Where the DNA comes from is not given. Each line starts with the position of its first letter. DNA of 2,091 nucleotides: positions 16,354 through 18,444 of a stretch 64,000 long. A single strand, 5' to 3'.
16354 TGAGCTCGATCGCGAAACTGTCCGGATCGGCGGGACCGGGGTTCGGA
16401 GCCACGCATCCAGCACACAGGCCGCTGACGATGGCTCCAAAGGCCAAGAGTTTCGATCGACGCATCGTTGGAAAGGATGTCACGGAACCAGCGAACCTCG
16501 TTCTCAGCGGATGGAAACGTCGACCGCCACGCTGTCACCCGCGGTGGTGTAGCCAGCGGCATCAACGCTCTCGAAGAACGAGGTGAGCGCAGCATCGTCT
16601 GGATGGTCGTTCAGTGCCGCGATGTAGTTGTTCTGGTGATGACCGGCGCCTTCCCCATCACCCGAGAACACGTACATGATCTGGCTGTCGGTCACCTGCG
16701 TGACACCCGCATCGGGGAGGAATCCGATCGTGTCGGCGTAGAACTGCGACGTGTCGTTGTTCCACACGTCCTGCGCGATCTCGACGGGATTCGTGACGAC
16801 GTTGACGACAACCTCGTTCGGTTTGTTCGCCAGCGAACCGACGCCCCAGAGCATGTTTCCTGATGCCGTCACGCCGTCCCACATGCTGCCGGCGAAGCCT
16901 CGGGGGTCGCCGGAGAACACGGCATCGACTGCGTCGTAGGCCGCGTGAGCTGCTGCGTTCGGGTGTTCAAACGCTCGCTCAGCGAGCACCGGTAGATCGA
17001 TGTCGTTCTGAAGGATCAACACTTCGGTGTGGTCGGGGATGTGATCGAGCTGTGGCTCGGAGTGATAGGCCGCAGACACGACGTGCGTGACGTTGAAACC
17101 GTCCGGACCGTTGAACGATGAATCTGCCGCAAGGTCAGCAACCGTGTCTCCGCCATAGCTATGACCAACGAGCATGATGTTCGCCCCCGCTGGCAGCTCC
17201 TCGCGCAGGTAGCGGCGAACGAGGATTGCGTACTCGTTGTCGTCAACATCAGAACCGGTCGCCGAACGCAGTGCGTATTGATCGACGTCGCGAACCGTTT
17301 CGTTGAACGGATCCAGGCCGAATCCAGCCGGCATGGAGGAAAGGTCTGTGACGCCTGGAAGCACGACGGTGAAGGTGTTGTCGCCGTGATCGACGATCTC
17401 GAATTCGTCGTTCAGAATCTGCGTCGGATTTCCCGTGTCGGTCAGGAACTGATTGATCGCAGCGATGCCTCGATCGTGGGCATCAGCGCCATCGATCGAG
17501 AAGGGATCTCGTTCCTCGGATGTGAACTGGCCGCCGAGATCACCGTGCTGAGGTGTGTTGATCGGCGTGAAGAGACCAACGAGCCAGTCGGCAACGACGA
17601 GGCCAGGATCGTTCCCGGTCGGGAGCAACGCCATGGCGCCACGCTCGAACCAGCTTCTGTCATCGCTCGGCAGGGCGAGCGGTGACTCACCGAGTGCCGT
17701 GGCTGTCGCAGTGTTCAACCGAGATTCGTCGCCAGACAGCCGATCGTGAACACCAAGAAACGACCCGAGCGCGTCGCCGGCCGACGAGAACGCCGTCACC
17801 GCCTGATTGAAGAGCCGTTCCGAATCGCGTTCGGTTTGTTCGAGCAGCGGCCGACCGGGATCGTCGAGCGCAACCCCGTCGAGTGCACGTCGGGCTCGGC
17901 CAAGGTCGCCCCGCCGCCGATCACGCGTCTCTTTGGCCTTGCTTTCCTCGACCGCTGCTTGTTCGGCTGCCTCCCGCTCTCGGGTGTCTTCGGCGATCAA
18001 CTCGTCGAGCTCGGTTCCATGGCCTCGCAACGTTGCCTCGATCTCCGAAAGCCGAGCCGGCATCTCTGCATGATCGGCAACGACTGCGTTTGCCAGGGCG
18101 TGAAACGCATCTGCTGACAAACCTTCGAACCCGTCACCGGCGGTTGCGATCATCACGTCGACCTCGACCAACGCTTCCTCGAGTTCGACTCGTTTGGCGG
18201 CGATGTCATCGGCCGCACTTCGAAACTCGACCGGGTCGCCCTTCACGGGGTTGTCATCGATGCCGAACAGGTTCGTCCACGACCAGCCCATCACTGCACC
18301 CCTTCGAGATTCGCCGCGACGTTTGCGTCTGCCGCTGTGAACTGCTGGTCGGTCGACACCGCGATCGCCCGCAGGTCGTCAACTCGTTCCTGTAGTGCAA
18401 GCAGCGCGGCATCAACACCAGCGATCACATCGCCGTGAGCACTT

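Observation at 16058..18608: Partner / alpha-beta-hydrolase / lipoprotein triad laid out like a type VII (WXG/LXG-style) lipase toxin-immunity module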

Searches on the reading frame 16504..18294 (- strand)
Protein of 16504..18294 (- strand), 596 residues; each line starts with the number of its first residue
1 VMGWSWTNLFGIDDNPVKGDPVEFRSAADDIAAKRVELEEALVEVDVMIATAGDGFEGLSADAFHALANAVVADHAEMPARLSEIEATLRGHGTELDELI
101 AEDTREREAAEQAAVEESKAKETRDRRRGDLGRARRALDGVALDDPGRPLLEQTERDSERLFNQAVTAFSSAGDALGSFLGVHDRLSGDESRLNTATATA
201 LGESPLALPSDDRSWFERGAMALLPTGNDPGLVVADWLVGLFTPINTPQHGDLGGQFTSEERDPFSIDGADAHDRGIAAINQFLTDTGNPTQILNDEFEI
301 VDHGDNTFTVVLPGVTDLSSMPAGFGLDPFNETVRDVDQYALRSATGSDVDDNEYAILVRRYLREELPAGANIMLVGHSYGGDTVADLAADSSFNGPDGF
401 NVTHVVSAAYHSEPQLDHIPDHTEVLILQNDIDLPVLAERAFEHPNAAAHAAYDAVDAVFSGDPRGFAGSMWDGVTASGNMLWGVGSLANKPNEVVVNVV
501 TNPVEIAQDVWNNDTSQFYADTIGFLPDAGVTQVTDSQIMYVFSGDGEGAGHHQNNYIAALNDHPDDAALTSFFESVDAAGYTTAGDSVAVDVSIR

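Call 3: search_protein_families(library=pfam, proteins=[window:16504-18294:-], max_evalue=1)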
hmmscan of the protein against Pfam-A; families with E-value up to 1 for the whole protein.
window:16504-18294:- (596 aa): 4 families
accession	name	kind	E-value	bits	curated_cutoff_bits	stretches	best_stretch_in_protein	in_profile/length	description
PF06013.18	WXG100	-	2.7e-06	28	27.3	1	18-95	3-80/86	Proteins of 100 residues with WXG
PF05227.19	CHASE3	-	0.011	16.1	28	1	69-137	59-127/138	CHASE3 domain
PF00561.26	Abhydrolase_1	-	0.067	13.3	25.8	1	360-397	60-91/245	alpha/beta hydrolase fold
PF13863.11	DUF4200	-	0.38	11.5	29.7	1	81-126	35-80/119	Domain of unknown function (DUF4200)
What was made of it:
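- On Named hydrolase families (Abhydrolase_8/DUF1023, PGAP1, Lipase_3, Abhydrolase_1): For the window, only Abhydrolase_1 at 13.3 bits against a cut-off of 25.8 (call 3).
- The WXG100 score is barely above threshold (call 3).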

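Call 4: search_protein_families(library=ncbifam, proteins=[window:16504-18294:-], max_evalue=1)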
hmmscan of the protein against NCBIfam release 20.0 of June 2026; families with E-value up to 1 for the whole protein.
window:16504-18294:- (596 aa): 2 families
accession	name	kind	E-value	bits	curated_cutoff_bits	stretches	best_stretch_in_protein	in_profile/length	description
TIGR03930.1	WXG100_ESAT6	subfamily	3.2e-05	24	44.85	1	18-95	3-80/90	WXG100 family type VII secretion target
NF058580.1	lipase_V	equivalog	0.21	11.2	300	1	344-388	65-106/230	EstV family lipase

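Call 7: find_homologous_proteins(query=window:16504-18294:-)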
Query window:16504-18294:- (596 aa): 64 proteins with E <= 0.001 among 8000 candidates.
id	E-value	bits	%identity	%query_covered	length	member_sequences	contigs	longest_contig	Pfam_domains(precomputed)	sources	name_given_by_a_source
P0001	0.0e+0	1326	100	100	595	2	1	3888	PF06013.19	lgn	-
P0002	1.0e-95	340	52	58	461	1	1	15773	-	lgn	-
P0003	5.1e-88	314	49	58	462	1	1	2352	-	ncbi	-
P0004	1.7e-72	263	45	58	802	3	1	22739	PF09374.16,PF01471.24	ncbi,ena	-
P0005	3.3e-67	246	44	59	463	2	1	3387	-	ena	-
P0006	3.7e-67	245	44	58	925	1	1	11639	PF01471.24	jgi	-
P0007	1.5e-66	243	42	57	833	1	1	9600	-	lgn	-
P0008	1.0e-65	241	44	58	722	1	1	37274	-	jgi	jgi:hypothetical protein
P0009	1.6e-65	240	43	59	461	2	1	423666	-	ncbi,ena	-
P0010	3.2e-65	239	42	59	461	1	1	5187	-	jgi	jgi:hypothetical protein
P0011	1.0e-64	237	45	58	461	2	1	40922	-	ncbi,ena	-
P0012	1.1e-64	237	43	59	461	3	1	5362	-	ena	-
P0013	8.9e-64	234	43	59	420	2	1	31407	-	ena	-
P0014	1.4e-63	234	42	59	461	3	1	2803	-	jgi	jgi:hypothetical protein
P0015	3.9e-63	232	42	58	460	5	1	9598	-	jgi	-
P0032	3.5e-58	216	41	58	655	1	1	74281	-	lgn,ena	-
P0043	8.4e-53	198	39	58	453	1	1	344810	-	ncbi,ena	-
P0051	1.5e-48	184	39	58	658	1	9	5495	-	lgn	-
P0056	1.1e-42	165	37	58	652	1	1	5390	-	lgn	-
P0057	7.9e-42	162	38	58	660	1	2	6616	-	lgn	-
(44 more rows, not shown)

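Call 9: find_encoding_contigs(protein=P0009, flank=10000, max_places=2)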
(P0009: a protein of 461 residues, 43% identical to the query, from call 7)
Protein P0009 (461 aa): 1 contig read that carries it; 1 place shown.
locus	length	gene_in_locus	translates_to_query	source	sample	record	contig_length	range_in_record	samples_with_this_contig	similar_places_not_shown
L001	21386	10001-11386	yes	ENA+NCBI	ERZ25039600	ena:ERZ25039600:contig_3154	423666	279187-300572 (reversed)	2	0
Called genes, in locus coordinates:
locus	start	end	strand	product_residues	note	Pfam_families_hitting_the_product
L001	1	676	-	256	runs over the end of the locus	PF00005:ABC_tran, PF13304:AAA_21 (faint), PF12399:BCA_ABC_TP_C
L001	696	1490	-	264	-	PF00005:ABC_tran, PF13304:AAA_21 (weak), PF13401:AAA_22 (faint)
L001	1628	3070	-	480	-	-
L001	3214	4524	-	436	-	PF02653:BPD_transp_2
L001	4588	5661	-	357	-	PF02653:BPD_transp_2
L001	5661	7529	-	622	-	PF00501:AMP-binding, PF23562:AMP-binding_C_3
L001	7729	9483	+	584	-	PF02771:Acyl-CoA_dh_N, PF02770:Acyl-CoA_dh_M, PF00441:Acyl-CoA_dh_1, PF08028:Acyl-CoA_dh_2 (weak), PF22924:ACOX_C_alpha1, PF12806:Acyl-CoA_dh_C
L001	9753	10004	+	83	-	-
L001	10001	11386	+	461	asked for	-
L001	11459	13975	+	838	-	PF02861:Clp_N, PF23569:NBD_SMAX1, PF00004:AAA, PF17871:AAA_lid_9, PF00004:AAA, PF07724:AAA_2, PF07728:AAA_5, PF10431:ClpB_D2-small, +7 more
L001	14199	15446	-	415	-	PF00672:HAMP, PF00512:HisKA (weak), PF02518:HATPase_c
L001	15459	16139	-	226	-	PF00072:Response_reg, PF00486:Trans_reg_C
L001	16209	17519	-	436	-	PF00815:Histidinol_dh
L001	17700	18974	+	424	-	PF00709:Adenylsucc_synt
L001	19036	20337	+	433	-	PF00206:Lyase_1, PF10397:ADSL_C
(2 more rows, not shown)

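Call 10: find_encoding_contigs(protein=P0002, flank=10000, max_places=2)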
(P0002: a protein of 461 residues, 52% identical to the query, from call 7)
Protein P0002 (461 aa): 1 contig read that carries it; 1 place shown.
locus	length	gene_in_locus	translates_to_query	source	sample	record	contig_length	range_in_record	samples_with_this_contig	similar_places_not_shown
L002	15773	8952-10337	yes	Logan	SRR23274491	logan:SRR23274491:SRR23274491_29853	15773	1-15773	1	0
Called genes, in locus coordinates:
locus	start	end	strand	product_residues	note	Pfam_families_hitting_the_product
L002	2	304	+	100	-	?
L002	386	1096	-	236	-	PF00005:ABC_tran, PF13304:AAA_21 (faint)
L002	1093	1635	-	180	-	PF03551:PadR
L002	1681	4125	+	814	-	PF02687:FtsX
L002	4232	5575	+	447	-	PF11376:DUF3179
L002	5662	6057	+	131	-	-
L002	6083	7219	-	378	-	-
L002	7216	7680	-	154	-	PF04542:Sigma70_r2, PF08281:Sigma70_r4_2, PF04545:Sigma70_r4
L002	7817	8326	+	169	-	PF12867:DinB_2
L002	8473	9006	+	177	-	-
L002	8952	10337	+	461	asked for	-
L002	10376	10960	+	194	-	PF04542:Sigma70_r2, PF04545:Sigma70_r4 (faint), PF08281:Sigma70_r4_2 (weak)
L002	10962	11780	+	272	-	-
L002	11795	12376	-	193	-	PF00300:His_Phos_1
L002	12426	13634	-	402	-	PF06042:NTP_transf_6, PF13302:Acetyltransf_3, PF00583:Acetyltransf_1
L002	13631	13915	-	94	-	-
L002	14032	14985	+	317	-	PF01636:APH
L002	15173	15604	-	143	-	PF18029:Glyoxalase_6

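Call 11: find_encoding_contigs(protein=P0043, flank=10000, max_places=2)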
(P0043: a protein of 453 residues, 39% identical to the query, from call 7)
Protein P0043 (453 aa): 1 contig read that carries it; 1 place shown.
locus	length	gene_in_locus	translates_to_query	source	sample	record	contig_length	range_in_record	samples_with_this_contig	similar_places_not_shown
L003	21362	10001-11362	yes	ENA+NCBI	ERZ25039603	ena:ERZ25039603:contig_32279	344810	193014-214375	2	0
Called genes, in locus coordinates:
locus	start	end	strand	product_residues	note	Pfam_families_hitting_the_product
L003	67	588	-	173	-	PF00534:Glycos_transf_1, PF13692:Glyco_trans_1_4, PF20706:GT4-conflict (faint), PF13524:Glyco_trans_1_2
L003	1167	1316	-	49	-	-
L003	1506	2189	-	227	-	-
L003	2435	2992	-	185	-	PF04321:RmlD_sub_bind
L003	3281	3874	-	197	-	PF01370:Epimerase, PF16363:GDP_Man_Dehyd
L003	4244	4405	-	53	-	-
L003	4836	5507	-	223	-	PF00483:NTP_transferase, PF25084:LbH_EIF2B, PF25087:GMPPB_C (weak)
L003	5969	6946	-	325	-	PF03816:LytR_cpsA_psr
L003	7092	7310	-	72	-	PF02237:BPL_C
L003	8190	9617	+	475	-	PF02222:ATP-grasp, PF02786:CPSase_L_D2, PF07478:Dala_Dala_lig_C (weak), PF02785:Biotin_carb_C, PF00364:Biotin_lipoyl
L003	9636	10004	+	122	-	-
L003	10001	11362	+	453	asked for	-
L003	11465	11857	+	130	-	-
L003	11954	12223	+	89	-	-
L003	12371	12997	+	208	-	-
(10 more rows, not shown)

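Call 29: search_protein_families(library=pfam, alignment_id=A2, max_evalue=0.01)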
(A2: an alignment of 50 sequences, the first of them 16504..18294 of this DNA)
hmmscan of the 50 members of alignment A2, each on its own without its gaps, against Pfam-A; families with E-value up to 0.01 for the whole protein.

A. member 1, window:16504-18294:- (596 aa): 1 family
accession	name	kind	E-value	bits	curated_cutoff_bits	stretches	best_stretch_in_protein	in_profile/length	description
PF06013.18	WXG100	-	2.7e-06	28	27.3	1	18-95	3-80/86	Proteins of 100 residues with WXG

B. families by the number of members that match (of 50 scanned): 8 families
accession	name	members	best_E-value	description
PF01471.23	PG_binding_1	2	6.9e-19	Putative peptidoglycan binding domain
PF09374.15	PG_binding_3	2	7e-07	Predicted Peptidoglycan domain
PF07819.20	PGAP1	2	0.00095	PGAP1-like alpha/beta domain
PF06013.18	WXG100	1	2.7e-06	Proteins of 100 residues with WXG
PF00561.26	Abhydrolase_1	1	0.0018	alpha/beta hydrolase fold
PF12146.15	Hydrolase_4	1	0.006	Serine aminopeptidase, S33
PF12697.13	Abhydrolase_6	1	0.0073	Alpha/beta hydrolase family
PF16701.10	Ad_Cy_reg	1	0.0099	Adenylate cyclase regulatory domain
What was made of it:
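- Peptidoglycan-binding fusions occur in other homologues (calls 7, 29). Some homologues are fused to peptidoglycan-binding domains (call 29).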

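Call 62: find_encoding_contigs(protein=P0057, flank=6000, max_places=2)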
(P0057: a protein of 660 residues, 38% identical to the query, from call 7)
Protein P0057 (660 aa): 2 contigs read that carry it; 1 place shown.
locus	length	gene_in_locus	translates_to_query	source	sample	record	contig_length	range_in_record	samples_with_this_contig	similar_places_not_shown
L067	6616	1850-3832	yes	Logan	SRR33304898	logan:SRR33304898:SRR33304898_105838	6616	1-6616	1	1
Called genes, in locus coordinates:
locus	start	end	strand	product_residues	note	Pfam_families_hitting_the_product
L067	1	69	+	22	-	?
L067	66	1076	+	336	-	-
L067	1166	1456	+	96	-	PF06013:WXG100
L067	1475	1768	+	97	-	-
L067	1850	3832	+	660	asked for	-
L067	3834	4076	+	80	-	-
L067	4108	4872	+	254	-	-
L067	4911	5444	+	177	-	PF16697:Yop-YscD_cpl (weak), PF00498:FHA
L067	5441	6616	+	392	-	?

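Call 63: find_encoding_contigs(protein=P0051, flank=6000, max_places=2)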
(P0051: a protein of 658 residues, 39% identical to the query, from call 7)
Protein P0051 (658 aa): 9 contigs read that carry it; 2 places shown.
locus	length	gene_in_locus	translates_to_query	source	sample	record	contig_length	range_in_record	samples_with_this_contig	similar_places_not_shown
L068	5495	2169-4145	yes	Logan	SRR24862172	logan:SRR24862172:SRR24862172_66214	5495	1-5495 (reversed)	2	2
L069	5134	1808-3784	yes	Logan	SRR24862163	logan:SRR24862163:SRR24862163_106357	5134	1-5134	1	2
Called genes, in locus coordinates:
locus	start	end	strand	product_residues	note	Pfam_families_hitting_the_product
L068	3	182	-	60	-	?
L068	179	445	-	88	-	PF02625:XdhC_CoxI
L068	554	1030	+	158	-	PF01980:TrmO_N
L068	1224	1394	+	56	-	-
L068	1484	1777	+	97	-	-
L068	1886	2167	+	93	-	-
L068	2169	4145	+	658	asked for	-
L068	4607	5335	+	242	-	-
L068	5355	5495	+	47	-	?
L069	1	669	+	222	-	?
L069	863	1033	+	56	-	-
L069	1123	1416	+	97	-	-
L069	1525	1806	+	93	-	-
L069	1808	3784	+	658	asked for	-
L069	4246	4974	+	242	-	-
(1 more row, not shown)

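Call 64: find_encoding_contigs(protein=P0056, flank=6000, max_places=2)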
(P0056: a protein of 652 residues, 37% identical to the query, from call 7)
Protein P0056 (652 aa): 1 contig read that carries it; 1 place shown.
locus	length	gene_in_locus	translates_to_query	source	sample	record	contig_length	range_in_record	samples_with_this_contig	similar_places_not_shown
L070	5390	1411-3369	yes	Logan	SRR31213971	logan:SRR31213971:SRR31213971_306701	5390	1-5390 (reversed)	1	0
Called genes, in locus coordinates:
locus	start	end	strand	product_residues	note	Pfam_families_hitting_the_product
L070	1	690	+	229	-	?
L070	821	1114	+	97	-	PF06013:WXG100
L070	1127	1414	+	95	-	-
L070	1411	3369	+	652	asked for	-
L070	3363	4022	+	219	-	-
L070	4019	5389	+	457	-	?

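Call 74: find_encoding_contigs(protein=P0032, flank=10000, max_places=1)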
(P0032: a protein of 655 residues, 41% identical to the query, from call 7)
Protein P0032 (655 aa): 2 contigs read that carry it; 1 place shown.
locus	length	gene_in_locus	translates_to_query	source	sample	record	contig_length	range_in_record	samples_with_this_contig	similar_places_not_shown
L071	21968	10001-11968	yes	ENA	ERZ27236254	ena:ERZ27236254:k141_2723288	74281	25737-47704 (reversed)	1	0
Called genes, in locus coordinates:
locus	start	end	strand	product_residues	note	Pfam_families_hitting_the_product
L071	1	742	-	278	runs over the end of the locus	PF00528:BPD_transp_1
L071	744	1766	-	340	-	PF13531:SBP_bac_11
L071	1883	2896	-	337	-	PF01547:SBP_bac_1, PF13531:SBP_bac_11, PF13343:SBP_bac_6 (faint)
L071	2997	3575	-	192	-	PF06821:Ser_hydrolase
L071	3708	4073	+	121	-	PF00085:Thioredoxin (weak)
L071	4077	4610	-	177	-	PF03479:PCC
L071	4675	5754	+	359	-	PF12697:Abhydrolase_6, PF00561:Abhydrolase_1, PF12146:Hydrolase_4, PF00196:GerE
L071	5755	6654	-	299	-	PF12833:HTH_18, PF00165:HTH_AraC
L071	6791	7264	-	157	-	PF00583:Acetyltransf_1 (weak), PF13673:Acetyltransf_10 (weak), PF13508:Acetyltransf_7 (weak)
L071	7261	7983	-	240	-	-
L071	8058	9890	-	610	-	PF00364:Biotin_lipoyl, PF01039:Carboxyl_trans, PF03255:ACCA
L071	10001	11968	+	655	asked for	-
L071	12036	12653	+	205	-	-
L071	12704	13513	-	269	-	PF00034:Cytochrom_C (weak), PF13442:Cytochrome_CBB3, PF16694:Cytochrome_P460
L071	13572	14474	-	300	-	PF00126:HTH_1, PF03466:LysR_substrate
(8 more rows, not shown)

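Call 75: find_encoding_contigs(protein=P0004, flank=10000, max_places=1)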
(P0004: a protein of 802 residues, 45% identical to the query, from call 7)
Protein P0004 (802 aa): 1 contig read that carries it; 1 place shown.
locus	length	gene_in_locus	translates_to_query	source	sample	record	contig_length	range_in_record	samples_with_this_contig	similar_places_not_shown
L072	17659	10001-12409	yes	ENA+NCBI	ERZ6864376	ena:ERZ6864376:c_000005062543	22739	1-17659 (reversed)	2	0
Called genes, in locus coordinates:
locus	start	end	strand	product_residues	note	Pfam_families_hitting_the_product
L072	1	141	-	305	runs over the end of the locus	PF00294:PfkB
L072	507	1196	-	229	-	PF00702:Hydrolase, PF13419:HAD_2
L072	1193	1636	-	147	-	PF13622:4HBT_3, PF03061:4HBT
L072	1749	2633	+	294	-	PF00378:ECH_1, PF16113:ECH_2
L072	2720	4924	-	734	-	PF00072:Response_reg, PF00990:GGDEF, PF00563:EAL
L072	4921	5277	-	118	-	PF01627:Hpt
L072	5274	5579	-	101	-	-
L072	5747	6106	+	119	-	-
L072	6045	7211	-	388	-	PF02515:CoA_transf_3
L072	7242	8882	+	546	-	PF00501:AMP-binding, PF13193:AMP-binding_C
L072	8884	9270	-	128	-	PF00903:Glyoxalase, PF13669:Glyoxalase_4 (weak)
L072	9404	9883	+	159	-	PF00376:MerR, PF13411:MerR_1, PF09278:MerR-DNA-bind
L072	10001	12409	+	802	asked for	PF01471:PG_binding_1, PF09374:PG_binding_3 (faint)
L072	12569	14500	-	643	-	PF01019:G_glu_transpept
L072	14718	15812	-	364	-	PF08496:Peptidase_S49_N, PF25145:NfeD1b_N (faint), PF01343:Peptidase_S49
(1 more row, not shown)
